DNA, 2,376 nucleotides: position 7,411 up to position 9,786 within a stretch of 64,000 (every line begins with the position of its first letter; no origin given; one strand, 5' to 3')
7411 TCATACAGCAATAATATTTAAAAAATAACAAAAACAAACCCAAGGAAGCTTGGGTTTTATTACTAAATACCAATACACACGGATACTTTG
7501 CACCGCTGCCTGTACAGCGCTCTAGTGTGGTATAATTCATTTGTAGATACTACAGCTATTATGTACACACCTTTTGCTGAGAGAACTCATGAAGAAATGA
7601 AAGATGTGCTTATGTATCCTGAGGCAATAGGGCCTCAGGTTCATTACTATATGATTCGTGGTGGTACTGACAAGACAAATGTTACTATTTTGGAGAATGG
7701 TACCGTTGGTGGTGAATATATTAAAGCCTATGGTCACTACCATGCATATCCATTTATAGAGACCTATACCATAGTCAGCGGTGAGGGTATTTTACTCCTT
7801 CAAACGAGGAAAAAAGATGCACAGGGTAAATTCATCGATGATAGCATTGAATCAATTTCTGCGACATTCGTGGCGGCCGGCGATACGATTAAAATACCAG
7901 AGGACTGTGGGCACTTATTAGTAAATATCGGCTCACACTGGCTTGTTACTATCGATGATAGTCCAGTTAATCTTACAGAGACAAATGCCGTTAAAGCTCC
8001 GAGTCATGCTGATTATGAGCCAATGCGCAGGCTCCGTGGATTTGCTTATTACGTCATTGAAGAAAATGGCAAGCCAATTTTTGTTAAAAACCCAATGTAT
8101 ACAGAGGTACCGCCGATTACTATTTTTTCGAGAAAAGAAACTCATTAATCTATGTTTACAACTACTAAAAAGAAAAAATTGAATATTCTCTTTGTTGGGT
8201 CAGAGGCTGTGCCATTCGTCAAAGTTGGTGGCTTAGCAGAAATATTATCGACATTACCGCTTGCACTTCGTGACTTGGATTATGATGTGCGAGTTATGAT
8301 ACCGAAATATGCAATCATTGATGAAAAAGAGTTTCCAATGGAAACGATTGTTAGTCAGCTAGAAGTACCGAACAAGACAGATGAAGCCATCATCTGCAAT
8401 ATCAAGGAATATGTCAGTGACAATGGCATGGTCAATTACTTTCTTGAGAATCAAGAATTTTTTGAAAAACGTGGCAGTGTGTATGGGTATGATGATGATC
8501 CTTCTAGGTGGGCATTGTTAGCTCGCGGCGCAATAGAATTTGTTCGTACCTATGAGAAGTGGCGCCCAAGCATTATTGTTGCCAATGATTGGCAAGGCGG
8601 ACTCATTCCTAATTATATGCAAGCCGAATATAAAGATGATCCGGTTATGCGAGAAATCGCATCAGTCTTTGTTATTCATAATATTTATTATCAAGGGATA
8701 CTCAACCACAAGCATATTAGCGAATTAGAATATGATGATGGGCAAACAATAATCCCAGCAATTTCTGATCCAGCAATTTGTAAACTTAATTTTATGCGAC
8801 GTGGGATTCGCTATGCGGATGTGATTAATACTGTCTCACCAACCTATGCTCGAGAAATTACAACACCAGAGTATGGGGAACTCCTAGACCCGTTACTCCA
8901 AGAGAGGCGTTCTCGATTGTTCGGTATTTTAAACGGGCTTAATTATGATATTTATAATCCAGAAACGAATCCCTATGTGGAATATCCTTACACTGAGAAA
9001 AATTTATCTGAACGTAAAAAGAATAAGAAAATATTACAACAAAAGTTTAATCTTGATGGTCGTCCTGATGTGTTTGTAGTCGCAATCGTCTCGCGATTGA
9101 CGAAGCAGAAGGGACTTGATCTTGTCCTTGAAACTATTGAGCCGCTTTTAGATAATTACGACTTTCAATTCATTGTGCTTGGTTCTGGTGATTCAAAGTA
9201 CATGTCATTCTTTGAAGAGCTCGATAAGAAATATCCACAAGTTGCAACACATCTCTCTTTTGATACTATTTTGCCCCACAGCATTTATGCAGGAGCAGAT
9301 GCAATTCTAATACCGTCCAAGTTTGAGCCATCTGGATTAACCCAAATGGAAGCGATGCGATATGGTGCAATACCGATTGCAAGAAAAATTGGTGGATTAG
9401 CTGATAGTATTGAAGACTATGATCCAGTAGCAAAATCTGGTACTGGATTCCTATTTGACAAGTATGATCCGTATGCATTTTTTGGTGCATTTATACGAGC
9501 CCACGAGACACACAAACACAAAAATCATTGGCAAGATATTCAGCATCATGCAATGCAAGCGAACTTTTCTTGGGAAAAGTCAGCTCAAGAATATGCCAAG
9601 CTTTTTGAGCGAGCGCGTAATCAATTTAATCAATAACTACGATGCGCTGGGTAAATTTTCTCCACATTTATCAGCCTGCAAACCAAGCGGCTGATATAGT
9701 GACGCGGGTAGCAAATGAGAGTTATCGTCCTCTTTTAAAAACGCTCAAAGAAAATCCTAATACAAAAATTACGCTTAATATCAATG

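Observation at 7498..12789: Archaeal-type cupin phosphoglucose isomerase embedded in a glycogen gene cluster (cPGI, glgA, GH57 enzyme, glgP)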

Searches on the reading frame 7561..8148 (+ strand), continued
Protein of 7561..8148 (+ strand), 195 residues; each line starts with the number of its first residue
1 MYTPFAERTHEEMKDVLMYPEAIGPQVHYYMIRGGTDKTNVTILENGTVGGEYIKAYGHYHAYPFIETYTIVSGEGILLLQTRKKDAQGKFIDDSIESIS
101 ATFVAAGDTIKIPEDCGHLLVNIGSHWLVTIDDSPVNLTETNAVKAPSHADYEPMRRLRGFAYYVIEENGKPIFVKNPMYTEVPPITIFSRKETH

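Call 64: find_encoding_contigs(protein=P0283, flank=8000, max_places=2)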
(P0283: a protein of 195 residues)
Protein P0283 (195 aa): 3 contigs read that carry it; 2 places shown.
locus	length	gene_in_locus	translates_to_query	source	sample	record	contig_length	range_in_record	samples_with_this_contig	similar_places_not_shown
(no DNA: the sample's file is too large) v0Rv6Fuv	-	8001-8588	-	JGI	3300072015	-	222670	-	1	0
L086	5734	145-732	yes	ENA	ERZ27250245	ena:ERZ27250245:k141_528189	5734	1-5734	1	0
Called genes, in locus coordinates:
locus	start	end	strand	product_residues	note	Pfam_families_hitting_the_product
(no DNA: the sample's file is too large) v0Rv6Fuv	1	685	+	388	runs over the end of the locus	-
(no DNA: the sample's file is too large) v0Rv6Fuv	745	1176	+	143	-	-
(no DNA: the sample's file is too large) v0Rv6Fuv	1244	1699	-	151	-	-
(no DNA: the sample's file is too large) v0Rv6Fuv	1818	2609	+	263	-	-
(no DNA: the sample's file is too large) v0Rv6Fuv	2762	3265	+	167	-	-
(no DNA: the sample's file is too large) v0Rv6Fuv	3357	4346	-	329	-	-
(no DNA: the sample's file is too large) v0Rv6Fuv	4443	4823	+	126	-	PF07883:Cupin_2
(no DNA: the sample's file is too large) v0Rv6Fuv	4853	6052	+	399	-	PF00232:Glyco_hydro_1, PF00150:Cellulase (weak), PF02449:Glyco_hydro_42 (weak), PF00232:Glyco_hydro_1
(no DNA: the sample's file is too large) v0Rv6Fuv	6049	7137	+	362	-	-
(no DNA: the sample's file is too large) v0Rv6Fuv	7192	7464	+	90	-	-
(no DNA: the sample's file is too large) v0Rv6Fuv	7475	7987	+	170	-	PF07963:N_methyl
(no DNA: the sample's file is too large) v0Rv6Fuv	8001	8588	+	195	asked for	PF06560:GPI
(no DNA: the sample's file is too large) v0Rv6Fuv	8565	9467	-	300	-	PF14238:DUF4340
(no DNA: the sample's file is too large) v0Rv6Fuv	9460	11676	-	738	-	PF12679:ABC2_membrane_2, PF12698:ABC2_membrane_3, PF23357:DUF7088, PF09822:ABC_transp_aux, PF23355:IFT52_GIFT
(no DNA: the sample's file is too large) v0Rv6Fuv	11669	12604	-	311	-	PF13175:AAA_15 (faint), PF00005:ABC_tran, PF13304:AAA_21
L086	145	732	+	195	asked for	PF06560:GPI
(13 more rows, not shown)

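Call 65: find_encoding_contigs(protein=P0269, flank=8000, max_places=2)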
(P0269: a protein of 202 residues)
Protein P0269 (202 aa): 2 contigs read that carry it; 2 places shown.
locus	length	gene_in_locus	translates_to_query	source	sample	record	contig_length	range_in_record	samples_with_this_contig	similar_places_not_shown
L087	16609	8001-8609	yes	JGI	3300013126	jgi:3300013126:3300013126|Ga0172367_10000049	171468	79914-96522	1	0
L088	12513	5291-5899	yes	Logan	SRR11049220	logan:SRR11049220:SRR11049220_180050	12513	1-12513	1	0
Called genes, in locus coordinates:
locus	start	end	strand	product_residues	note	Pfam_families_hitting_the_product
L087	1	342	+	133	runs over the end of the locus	PF13473:Cupredoxin_1 (weak)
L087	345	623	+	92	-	PF02583:Trns_repr_metal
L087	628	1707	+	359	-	PF00403:HMA, PF13386:DsbD_2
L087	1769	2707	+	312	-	PF00850:Hist_deacetyl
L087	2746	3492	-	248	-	-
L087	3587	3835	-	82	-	PF13192:Thioredoxin_3 (weak), PF00462:Glutaredoxin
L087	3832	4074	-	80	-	PF02583:Trns_repr_metal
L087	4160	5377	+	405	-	PF00232:Glyco_hydro_1, PF00150:Cellulase (faint), PF02449:Glyco_hydro_42 (weak), PF00232:Glyco_hydro_1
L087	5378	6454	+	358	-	-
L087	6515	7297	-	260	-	PF00480:ROK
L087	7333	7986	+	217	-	PF00160:Pro_isomerase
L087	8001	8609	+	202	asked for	PF06560:GPI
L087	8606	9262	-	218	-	PF14238:DUF4340 (faint)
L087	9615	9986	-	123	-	-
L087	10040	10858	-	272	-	PF01509:TruB_N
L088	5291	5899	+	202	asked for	PF06560:GPI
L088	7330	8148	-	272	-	PF01509:TruB_N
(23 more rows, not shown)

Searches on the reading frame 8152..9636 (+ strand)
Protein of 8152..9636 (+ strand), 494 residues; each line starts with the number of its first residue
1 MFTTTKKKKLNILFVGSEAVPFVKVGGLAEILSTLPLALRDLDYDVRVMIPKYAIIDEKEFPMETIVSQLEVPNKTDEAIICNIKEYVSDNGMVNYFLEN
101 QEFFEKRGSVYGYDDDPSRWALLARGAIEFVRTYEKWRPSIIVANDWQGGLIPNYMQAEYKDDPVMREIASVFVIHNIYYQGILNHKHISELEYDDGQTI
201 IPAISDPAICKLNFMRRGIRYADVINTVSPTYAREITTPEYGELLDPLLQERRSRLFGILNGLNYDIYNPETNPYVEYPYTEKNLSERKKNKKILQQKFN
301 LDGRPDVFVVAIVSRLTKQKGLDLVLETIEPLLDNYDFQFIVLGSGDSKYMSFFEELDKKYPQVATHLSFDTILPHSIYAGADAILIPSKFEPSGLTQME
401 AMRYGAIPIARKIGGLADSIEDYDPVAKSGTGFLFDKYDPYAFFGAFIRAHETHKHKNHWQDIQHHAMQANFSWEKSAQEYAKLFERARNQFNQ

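Call 3: search_protein_families(library=pfam, proteins=[window:8152-9636:+], max_evalue=0.01)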
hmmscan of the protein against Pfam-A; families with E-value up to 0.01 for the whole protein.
window:8152-9636:+ (494 aa): 3 families
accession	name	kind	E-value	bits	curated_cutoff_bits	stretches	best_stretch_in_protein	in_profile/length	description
PF08323.17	Glyco_transf_5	-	1.3e-64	218.6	22.7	1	11-251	1-239/239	Starch synthase catalytic domain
PF00534.26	Glycos_transf_1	-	1.7e-18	67.2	26.4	1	304-460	12-165/172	Glycosyl transferases group 1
PF13692.12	Glyco_trans_1_4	-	3.6e-14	53.7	27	1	309-450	3-139/142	Glycosyl transferases group 1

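Call 4: search_protein_families(library=ncbifam, proteins=[window:8152-9636:+], max_evalue=0.01)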
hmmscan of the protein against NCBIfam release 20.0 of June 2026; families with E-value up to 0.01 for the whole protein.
window:8152-9636:+ (494 aa): 29 families (the best 25 are shown)
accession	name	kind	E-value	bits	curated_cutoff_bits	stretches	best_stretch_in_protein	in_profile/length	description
TIGR02095.1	glgA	subfamily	3.3e-148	494.3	328.45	1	11-487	2-476/477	glycogen/starch synthase, ADP-glucose type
NF001898.0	PRK00654.1-1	equivalog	1.6e-143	478.8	603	1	10-487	1-474/477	glycogen synthase GlgA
NF001900.0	PRK00654.1-3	equivalog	9.1e-132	439.9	509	1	11-489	2-455/481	glycogen synthase GlgA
NF001899.0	PRK00654.1-2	equivalog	1.4e-125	419.4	459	1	11-487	2-474/478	glycogen synthase GlgA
NF001903.0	PRK00654.2-2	equivalog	4.3e-123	411.5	616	1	10-490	1-480/482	glycogen synthase GlgA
NF001905.0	PRK00654.2-4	subfamily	6e-105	351.6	560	1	10-490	1-488/489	glycogen synthase GlgA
NF010699.0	PRK14099.1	equivalog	6.9e-103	344.7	762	1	9-486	3-477/485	glycogen synthase GlgA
NF001901.0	PRK00654.1-5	equivalog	4.3e-101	338.8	649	1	5-490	19-493/502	glycogen synthase GlgA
NF001902.0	PRK00654.2-1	equivalog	8.6e-87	291.7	845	1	12-490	3-491/492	glycogen synthase GlgA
NF001906.0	PRK00654.2-5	equivalog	8.8e-87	292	870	1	8-488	4-483/485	glycogen synthase GlgA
NF010698.0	PRK14098.1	equivalog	1e-86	291.6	754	1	7-487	3-485/489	starch synthase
NF001904.0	PRK00654.2-3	equivalog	2e-53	181.7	577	1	12-486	3-472/475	glycogen synthase GlgA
TIGR03999.1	thiol_BshA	equivalog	1.5e-10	40.6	273.7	1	282-488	177-373/375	N-acetyl-alpha-D-glucosaminyl L-malate synthase BshA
TIGR03449.1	mycothiol_MshA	equivalog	2.6e-09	36.5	462.5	1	305-489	218-404/406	D-inositol-3-phosphate glycosyltransferase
NF038295.1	EPS_HpsP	equivalog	2.9e-09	36.4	550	1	286-485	188-384/388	hormogonium polysaccharide biosynthesis glycosyltransferase HpsP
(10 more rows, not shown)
